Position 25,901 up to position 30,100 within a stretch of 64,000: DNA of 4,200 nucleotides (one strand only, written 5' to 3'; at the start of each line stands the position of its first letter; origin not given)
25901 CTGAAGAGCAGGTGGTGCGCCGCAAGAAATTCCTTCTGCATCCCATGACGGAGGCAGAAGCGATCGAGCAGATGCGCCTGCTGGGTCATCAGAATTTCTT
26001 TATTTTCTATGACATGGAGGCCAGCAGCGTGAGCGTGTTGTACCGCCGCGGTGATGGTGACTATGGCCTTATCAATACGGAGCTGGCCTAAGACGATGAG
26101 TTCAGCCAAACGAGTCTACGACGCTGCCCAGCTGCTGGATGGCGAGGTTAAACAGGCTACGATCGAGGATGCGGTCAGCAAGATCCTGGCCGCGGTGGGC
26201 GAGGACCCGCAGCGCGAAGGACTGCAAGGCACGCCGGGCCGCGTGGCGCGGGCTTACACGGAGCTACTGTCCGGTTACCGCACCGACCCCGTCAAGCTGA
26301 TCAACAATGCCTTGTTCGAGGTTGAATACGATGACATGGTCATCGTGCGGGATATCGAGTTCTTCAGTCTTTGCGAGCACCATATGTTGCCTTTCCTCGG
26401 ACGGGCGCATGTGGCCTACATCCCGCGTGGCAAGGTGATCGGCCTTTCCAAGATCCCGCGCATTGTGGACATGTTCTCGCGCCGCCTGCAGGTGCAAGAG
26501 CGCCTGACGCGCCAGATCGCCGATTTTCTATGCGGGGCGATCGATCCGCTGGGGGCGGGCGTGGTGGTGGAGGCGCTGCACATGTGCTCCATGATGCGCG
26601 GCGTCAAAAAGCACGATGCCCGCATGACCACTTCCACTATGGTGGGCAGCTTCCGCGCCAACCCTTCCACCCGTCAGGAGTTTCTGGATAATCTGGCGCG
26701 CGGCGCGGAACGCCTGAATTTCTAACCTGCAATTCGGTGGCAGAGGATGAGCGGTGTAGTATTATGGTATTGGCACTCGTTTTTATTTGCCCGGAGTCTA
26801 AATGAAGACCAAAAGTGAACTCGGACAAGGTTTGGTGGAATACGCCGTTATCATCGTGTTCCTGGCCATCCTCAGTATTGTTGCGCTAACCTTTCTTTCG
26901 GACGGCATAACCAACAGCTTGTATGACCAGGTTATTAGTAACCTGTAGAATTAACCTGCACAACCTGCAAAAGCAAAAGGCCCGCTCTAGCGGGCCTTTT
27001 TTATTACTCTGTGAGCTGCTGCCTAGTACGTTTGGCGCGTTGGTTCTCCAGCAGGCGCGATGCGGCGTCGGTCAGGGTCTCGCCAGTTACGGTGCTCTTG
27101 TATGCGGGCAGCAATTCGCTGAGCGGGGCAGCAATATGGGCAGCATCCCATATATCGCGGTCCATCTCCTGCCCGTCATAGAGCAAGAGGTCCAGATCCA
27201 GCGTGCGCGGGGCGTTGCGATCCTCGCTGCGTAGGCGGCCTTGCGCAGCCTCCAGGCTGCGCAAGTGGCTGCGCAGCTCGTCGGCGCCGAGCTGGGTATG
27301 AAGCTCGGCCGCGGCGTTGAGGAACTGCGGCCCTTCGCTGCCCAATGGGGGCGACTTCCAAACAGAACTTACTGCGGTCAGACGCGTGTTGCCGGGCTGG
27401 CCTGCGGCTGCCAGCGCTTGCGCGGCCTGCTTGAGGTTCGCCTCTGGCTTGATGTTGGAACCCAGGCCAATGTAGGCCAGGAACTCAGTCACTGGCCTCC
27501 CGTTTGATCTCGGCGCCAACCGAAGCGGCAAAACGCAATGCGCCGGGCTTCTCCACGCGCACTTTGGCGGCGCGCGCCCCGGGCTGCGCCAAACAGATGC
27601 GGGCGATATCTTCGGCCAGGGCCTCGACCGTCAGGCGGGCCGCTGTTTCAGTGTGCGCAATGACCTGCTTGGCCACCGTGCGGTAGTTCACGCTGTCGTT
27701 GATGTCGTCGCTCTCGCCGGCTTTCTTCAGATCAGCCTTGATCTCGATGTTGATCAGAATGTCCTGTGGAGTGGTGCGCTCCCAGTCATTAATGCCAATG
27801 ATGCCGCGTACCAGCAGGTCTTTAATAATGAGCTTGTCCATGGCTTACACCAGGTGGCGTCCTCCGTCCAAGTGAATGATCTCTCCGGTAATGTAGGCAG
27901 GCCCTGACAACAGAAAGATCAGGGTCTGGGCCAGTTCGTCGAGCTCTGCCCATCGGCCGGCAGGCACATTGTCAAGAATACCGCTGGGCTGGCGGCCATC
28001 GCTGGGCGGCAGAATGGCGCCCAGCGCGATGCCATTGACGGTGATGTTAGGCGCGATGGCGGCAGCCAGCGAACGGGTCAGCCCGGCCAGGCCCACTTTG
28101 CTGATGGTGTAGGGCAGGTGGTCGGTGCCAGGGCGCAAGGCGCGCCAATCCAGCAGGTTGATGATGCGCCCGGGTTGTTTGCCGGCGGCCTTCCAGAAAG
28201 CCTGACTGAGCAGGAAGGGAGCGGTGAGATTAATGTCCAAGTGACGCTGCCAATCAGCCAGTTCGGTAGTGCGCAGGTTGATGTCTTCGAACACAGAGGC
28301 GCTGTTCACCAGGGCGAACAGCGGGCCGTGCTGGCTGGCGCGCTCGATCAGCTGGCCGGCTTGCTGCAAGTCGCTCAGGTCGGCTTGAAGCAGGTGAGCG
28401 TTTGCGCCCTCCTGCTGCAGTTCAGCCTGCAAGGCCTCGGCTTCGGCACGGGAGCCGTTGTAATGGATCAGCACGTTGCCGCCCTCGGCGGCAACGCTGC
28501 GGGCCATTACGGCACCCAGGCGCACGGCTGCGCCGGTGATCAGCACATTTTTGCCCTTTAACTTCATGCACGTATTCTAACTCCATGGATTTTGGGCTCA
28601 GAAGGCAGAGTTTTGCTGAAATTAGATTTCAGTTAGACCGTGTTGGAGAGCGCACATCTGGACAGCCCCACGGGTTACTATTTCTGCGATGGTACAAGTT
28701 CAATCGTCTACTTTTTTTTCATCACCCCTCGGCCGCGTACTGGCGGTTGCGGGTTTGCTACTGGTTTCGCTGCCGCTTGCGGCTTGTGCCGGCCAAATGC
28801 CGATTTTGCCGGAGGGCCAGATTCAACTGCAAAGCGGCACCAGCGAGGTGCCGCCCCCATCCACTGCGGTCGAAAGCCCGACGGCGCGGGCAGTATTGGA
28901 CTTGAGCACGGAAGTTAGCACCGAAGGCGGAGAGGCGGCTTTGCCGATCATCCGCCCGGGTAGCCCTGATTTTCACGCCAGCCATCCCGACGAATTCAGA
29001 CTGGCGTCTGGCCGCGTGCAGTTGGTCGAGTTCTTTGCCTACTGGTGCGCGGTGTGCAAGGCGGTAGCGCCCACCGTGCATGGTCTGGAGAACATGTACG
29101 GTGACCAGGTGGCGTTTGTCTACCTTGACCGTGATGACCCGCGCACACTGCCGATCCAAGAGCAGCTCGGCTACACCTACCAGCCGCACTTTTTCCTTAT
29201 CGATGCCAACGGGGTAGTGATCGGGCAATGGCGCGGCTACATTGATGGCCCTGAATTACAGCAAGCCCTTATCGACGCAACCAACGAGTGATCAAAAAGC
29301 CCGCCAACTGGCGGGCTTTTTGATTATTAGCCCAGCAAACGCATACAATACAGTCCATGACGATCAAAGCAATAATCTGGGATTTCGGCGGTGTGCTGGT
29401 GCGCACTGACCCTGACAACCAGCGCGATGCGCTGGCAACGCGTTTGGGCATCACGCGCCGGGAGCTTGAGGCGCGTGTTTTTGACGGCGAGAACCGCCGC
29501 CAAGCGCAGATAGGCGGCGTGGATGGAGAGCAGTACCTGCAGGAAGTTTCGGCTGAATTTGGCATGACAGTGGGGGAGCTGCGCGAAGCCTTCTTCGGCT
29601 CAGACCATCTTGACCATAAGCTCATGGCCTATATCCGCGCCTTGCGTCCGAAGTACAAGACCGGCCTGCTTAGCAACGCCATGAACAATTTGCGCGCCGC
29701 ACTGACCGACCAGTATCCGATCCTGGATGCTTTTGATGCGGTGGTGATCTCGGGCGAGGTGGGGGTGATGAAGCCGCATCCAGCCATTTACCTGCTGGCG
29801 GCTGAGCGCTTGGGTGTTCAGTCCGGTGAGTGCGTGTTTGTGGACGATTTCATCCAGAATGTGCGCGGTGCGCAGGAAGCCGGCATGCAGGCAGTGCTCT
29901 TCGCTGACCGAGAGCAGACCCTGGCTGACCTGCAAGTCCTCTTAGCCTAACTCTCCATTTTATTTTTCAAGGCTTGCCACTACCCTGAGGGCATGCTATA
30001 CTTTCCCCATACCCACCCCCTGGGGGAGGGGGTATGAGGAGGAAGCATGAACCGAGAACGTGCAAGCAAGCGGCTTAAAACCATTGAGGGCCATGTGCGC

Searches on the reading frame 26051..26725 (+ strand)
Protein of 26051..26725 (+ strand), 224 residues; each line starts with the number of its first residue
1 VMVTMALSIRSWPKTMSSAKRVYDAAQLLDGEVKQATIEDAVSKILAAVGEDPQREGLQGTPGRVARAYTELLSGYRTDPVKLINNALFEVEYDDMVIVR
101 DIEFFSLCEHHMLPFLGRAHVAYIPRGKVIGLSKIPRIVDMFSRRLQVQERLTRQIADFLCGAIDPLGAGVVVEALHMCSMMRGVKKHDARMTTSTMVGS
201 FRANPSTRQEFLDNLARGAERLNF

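Call 7: search_protein_families(library=pfam, proteins=[window:26051-26725:+], max_evalue=0.001)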
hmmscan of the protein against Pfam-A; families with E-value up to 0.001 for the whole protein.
window:26051-26725:+ (224 aa): 1 family
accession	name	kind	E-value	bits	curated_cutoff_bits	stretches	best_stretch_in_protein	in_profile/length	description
PF01227.27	GTP_cyclohydroI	-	1.3e-75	253.2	27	1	38-214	1-177/179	GTP cyclohydrolase I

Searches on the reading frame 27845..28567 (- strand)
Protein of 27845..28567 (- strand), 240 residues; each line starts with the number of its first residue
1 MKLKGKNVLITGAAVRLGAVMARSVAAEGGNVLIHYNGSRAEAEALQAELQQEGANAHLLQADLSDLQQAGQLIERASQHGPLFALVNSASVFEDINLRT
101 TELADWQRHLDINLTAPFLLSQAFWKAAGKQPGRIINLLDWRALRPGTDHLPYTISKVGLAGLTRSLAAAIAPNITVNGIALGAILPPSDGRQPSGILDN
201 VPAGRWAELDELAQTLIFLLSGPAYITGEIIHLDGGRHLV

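Call 7: search_protein_families(library=pfam, proteins=[window:27845-28567:-], max_evalue=0.001)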
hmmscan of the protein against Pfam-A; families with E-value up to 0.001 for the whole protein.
window:27845-28567:- (240 aa): 3 families
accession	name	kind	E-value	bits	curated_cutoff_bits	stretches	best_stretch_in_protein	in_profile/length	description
PF13561.12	adh_short_C2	-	1.5e-35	123.3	27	1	12-238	1-236/236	Enoyl-(Acyl carrier protein) reductase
PF00106.31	adh_short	-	2.6e-33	115.6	26.6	1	6-187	1-184/195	short chain dehydrogenase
PF08659.16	KR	-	7.4e-13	49.2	22.6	1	8-124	3-123/180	KR domain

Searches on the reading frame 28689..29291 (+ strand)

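Call 7: search_protein_families(library=pfam, proteins=[window:28689-29291:+], max_evalue=0.001)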
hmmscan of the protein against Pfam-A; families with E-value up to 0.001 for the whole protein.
window:28689-29291:+ (200 aa): 4 families
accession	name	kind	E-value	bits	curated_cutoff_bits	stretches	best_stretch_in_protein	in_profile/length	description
PF00085.26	Thioredoxin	-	1.6e-10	41.4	23.5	1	109-192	19-99/103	Thioredoxin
PF13905.12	Thioredoxin_8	-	3.8e-06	27.6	27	1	109-150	2-45/94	Thioredoxin-like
PF13728.12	TraF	-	3.1e-05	24.4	23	1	107-174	128-202/224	F plasmid transfer operon protein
PF13098.12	Thioredoxin_2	-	0.00055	20.7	27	1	108-194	5-104/104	Thioredoxin-like domain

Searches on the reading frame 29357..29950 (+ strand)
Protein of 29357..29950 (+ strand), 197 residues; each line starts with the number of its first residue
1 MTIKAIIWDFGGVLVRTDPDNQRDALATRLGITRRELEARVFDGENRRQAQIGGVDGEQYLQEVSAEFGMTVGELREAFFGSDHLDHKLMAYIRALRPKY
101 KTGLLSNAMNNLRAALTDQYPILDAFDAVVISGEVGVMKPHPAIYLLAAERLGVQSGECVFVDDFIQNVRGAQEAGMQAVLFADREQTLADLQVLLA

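Call 7: search_protein_families(library=pfam, proteins=[window:29357-29950:+], max_evalue=0.001)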
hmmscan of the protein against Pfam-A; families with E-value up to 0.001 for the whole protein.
window:29357-29950:+ (197 aa): 3 families
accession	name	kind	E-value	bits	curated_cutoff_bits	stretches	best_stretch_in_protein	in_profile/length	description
PF00702.32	Hydrolase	-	1.8e-22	81.1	26.4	1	3-176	1-191/191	haloacid dehalogenase-like hydrolase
PF13419.12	HAD_2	-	9.1e-13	49.1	23.8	1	97-180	93-176/178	Haloacid dehalogenase-like hydrolase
PF13242.12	Hydrolase_like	-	4.5e-07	30.1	22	1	139-184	4-50/75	HAD-hyrolase-like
